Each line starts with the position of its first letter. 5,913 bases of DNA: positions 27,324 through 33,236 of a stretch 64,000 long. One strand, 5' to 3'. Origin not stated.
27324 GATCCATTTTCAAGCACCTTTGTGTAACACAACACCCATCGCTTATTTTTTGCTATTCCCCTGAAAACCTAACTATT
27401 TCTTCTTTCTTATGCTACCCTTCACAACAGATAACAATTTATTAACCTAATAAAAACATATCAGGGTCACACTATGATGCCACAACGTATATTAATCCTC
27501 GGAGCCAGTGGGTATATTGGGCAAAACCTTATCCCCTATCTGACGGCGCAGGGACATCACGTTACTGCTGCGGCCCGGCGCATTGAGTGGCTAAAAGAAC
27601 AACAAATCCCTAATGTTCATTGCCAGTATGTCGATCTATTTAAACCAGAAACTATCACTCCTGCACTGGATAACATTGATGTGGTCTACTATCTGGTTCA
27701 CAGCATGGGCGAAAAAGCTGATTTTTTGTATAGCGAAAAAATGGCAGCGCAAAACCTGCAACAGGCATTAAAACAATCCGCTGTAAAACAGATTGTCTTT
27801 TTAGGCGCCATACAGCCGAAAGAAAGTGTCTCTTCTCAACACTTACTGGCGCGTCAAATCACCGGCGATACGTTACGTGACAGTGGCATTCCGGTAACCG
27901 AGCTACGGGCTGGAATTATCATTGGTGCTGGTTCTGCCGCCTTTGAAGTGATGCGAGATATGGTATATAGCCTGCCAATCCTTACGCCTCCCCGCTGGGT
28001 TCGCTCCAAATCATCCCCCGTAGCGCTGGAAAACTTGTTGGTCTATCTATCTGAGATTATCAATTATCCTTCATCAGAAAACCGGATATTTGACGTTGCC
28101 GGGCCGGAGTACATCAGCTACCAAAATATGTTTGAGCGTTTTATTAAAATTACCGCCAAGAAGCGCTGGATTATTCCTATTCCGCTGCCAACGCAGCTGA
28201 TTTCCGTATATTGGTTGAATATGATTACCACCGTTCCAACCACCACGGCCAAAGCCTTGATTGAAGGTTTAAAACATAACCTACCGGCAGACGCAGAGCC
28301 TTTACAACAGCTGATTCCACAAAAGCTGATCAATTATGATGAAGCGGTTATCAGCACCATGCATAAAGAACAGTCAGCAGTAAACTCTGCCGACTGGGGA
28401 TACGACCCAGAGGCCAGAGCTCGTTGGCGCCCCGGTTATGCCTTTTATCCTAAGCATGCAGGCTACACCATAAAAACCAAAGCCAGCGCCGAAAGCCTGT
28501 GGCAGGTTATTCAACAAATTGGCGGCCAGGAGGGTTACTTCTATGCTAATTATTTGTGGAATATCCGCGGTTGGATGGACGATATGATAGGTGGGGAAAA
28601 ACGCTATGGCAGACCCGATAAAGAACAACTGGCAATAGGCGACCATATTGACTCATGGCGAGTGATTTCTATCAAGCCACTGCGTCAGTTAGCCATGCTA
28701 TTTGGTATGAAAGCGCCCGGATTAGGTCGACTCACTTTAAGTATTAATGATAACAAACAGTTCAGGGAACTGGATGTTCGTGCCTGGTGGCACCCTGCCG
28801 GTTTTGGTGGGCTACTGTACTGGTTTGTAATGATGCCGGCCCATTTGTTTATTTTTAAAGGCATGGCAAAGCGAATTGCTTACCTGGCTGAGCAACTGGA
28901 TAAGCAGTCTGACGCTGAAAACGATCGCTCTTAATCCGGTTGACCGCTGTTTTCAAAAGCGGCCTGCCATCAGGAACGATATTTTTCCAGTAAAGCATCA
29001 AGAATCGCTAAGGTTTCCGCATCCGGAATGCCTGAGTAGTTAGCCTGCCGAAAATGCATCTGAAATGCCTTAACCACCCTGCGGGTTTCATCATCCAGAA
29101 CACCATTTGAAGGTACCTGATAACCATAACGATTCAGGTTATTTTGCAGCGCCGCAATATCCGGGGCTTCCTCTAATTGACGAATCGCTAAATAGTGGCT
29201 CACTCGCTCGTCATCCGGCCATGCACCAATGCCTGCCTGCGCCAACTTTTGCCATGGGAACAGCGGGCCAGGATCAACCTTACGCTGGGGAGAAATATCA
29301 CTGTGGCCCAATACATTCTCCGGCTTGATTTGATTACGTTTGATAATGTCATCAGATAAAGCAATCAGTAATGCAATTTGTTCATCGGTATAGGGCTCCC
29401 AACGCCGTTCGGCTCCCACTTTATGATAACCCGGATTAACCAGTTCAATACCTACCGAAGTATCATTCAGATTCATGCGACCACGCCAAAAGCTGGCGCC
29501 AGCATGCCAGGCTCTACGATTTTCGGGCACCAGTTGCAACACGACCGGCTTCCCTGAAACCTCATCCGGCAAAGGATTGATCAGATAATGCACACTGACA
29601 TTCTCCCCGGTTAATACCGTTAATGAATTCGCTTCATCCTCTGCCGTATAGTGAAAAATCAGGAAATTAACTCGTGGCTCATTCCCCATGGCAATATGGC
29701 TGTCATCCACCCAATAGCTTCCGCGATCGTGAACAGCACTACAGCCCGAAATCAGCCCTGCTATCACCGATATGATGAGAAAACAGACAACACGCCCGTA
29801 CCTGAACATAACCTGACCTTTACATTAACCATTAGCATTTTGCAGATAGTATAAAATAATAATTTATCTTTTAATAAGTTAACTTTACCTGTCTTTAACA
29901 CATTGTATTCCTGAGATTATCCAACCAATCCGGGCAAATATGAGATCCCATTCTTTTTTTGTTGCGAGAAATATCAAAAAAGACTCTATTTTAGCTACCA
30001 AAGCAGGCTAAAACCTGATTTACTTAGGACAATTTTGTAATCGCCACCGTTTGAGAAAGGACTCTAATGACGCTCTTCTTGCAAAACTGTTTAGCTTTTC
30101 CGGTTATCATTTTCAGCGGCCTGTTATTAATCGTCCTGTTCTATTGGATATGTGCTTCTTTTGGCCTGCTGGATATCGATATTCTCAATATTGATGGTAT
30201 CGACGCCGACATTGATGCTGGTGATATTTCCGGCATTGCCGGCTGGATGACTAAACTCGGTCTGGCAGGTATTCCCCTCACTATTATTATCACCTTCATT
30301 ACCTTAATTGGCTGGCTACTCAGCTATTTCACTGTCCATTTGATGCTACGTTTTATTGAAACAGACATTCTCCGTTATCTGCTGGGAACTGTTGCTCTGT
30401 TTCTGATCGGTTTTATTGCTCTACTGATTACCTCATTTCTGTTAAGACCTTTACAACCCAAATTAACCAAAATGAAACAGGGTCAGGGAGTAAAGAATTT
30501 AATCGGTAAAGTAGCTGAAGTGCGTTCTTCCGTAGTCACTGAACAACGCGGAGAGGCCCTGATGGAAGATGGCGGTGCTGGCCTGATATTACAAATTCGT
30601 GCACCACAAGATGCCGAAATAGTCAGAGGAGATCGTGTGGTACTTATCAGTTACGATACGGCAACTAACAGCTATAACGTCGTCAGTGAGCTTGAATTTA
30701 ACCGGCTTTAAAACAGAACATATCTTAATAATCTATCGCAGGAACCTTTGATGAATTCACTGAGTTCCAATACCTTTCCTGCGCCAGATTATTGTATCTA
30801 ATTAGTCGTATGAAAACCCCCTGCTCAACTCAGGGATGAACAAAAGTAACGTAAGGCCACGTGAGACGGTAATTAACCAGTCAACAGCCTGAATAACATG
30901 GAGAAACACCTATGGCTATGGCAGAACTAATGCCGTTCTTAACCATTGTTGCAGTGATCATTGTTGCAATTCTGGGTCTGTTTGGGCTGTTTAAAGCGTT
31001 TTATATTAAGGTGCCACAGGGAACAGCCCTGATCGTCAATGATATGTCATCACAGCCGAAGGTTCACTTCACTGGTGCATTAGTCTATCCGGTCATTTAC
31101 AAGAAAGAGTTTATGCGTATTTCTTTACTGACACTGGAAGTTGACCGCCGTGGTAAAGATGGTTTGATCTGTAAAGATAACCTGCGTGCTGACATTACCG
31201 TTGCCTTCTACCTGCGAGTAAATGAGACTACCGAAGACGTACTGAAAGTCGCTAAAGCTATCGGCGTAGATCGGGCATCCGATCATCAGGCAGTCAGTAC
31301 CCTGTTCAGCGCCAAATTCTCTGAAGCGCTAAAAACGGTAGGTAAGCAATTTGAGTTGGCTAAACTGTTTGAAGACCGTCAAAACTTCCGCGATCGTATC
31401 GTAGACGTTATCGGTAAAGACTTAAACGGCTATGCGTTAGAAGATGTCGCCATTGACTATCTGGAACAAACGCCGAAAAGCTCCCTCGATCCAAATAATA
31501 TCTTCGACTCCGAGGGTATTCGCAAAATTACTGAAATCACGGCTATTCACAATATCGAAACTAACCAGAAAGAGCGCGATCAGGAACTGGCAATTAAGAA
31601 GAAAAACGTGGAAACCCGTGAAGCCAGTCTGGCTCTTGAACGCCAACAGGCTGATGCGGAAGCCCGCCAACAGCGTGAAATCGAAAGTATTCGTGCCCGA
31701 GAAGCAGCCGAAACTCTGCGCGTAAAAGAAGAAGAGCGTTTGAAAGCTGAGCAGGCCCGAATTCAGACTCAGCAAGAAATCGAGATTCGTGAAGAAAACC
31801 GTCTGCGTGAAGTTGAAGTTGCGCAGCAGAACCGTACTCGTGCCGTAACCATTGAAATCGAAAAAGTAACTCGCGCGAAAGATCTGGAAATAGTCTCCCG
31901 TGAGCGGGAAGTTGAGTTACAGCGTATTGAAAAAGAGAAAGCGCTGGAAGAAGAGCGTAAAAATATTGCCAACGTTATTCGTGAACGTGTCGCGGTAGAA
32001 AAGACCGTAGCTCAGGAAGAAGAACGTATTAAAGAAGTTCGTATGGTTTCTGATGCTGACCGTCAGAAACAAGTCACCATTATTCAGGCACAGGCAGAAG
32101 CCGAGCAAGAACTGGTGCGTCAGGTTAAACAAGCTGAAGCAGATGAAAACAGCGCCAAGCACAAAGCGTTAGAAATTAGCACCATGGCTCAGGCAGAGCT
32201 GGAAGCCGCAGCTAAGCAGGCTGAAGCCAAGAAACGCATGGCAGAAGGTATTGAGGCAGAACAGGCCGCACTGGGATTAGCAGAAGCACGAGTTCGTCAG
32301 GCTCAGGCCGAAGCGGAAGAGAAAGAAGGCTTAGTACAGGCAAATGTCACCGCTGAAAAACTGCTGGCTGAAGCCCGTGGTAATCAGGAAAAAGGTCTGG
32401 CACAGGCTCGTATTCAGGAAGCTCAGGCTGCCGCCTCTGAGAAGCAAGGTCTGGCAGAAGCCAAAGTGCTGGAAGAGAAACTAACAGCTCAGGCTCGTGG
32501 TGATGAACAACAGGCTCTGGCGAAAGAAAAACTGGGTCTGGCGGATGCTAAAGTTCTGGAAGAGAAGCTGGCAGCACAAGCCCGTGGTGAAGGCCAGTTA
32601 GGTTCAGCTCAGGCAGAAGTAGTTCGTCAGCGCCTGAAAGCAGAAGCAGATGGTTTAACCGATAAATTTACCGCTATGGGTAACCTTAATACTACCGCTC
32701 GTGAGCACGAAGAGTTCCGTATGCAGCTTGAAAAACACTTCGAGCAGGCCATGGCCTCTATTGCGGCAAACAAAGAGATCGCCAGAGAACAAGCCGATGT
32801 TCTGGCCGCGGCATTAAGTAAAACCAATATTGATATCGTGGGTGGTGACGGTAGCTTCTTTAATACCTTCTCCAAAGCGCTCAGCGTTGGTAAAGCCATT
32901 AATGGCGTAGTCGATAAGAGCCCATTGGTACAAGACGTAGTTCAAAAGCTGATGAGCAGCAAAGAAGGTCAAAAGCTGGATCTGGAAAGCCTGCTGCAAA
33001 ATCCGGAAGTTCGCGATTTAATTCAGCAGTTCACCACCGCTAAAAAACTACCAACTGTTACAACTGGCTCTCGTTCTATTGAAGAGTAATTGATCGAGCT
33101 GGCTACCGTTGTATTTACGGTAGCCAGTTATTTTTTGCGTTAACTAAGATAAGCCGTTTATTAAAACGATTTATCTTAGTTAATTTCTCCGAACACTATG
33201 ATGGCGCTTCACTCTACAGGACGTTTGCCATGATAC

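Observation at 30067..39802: NfeD-flotillin pair linked to a giant AAA+ (MoxR/AAA_5-type) protein, a translationally coupled rhomboid protease and an HKD nuclease/PLD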

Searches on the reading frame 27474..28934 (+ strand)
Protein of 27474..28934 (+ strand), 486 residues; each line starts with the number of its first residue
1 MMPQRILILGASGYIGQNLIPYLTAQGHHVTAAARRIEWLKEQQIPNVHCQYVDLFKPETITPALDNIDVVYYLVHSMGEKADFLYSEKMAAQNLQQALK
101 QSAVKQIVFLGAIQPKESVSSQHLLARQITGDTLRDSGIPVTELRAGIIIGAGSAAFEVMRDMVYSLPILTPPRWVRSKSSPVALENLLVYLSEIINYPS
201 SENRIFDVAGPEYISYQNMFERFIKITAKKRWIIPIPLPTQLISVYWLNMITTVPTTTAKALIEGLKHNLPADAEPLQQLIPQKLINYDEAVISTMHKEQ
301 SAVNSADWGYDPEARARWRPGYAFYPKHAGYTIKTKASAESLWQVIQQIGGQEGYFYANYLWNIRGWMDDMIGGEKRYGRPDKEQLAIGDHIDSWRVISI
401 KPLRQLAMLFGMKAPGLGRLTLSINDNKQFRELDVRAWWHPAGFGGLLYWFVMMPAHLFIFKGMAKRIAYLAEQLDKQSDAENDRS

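Call 6: search_protein_families(library=pfam, proteins=[window:27474-28934:+], max_evalue=10)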
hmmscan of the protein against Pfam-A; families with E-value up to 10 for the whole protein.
window:27474-28934:+ (486 aa): 10 families
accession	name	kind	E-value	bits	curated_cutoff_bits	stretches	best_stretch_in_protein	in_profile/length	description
PF11066.14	DUF2867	-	5.3e-18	66.1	27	1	332-464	12-142/142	Protein of unknown function (DUF2867)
PF13460.12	NAD_binding_10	-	2e-14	54.3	27.2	1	10-137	1-134/184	NAD(P)H-binding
PF01370.27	Epimerase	-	1.6e-12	47.8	20.9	1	6-112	1-115/240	NAD dependent epimerase/dehydratase family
PF05368.20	NmrA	-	2.3e-09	37.7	27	1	4-142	3-146/298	NmrA-like family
PF01073.25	3Beta_HSD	-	6.4e-05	22.6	22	1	7-110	1-114/280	3-beta hydroxysteroid dehydrogenase/isomerase family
PF16363.11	GDP_Man_Dehyd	-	0.0013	18.6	27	1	7-70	1-78/332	GDP-mannose 4,6 dehydratase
PF04321.23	RmlD_sub_bind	-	0.0095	15.5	27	1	5-68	2-50/287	RmlD substrate binding domain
PF01118.30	Semialdhyde_dh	-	0.047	14.5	26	1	5-27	1-23/121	Semialdehyde dehydrogenase, NAD binding domain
PF01262.27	AlaDh_PNT_C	-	0.16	11.8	23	1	3-93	28-118/214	Alanine dehydrogenase/PNT, C-terminal domain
PF01488.26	Shikimate_DH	-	0.17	12.4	24.3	1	4-72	13-80/138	Shikimate / quinate 5-dehydrogenase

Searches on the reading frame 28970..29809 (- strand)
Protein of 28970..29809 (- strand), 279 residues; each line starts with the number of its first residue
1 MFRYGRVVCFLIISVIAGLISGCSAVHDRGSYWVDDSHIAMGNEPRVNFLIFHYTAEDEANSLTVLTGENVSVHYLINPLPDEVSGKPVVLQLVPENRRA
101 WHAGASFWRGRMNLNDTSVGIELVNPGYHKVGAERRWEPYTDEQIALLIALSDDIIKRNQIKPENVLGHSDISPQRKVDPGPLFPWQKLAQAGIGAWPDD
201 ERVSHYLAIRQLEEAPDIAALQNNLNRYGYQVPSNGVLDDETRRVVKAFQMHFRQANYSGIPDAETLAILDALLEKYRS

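Call 6: search_protein_families(library=pfam, proteins=[window:28970-29809:-], max_evalue=10)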
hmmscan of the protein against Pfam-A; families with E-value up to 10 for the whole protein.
window:28970-29809:- (279 aa): 2 families
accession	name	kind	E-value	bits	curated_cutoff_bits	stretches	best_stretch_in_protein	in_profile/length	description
PF01510.30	Amidase_2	-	1.3e-28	100.3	26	1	46-182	4-131/131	N-acetylmuramoyl-L-alanine amidase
PF01471.23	PG_binding_1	-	4.1e-13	49.7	23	1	215-270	2-57/57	Putative peptidoglycan binding domain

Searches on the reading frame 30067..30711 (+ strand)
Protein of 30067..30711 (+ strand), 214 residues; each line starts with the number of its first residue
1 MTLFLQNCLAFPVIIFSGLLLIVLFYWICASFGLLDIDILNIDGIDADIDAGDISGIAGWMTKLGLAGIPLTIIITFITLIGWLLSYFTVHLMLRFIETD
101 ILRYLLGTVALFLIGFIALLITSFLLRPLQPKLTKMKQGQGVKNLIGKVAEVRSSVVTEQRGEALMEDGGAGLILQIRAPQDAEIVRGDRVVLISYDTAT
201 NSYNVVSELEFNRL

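Call 4: search_protein_families(library=pfam, proteins=[window:30067-30711:+], max_evalue=0.01)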
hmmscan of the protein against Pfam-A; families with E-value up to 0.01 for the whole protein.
window:30067-30711:+ (214 aa): 0 families

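Call 5: search_protein_families(library=ncbifam, proteins=[window:30067-30711:+], max_evalue=0.01)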
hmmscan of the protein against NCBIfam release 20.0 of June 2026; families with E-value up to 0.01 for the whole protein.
window:30067-30711:+ (214 aa): 0 families

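Call 6: search_protein_families(library=pfam, proteins=[window:30067-30711:+], max_evalue=10)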
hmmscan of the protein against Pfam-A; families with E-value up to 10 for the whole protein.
window:30067-30711:+ (214 aa): 2 families
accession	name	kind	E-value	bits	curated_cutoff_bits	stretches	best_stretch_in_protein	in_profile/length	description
PF24432.1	DUF7555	-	0.014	15.8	28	1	109-148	42-76/133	Family of unknown function (DUF7555)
PF11460.13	DUF3007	-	0.58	10.9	25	0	74-89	40-55/96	Protein of unknown function (DUF3007)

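Call 7: search_protein_families(library=padloc, proteins=[window:30067-30711:+], max_evalue=0.1)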
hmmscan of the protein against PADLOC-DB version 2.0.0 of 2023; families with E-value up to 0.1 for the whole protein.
window:30067-30711:+ (214 aa): 0 families

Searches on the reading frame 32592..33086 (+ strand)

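Call 8: search_protein_families(library=pfam, proteins=[window:32592-33086:+], max_evalue=1)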
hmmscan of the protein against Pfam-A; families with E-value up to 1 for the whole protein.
seq(165 aa): 6 families
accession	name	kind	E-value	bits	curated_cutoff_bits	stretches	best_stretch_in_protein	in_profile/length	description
PF19707.4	DUF6204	-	0.056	14.2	27.5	1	11-69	21-83/114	Family of unknown function (DUF6204)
PF15477.11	SMAP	-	0.071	14.3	29.5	1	28-55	35-62/75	Small acidic protein family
PF00621.25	RhoGEF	-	0.1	13.2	27.6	1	27-138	40-137/180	RhoGEF domain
PF15975.10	Flot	-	0.12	12.9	27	1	6-62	11-62/124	Flotillin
PF00781.29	DAGK_cat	-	0.13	12.3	23.6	1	37-94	13-73/125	Diacylglycerol kinase catalytic domain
PF13769.11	Virulence_fact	-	0.21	12.4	25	1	37-66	14-37/81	Virulence factor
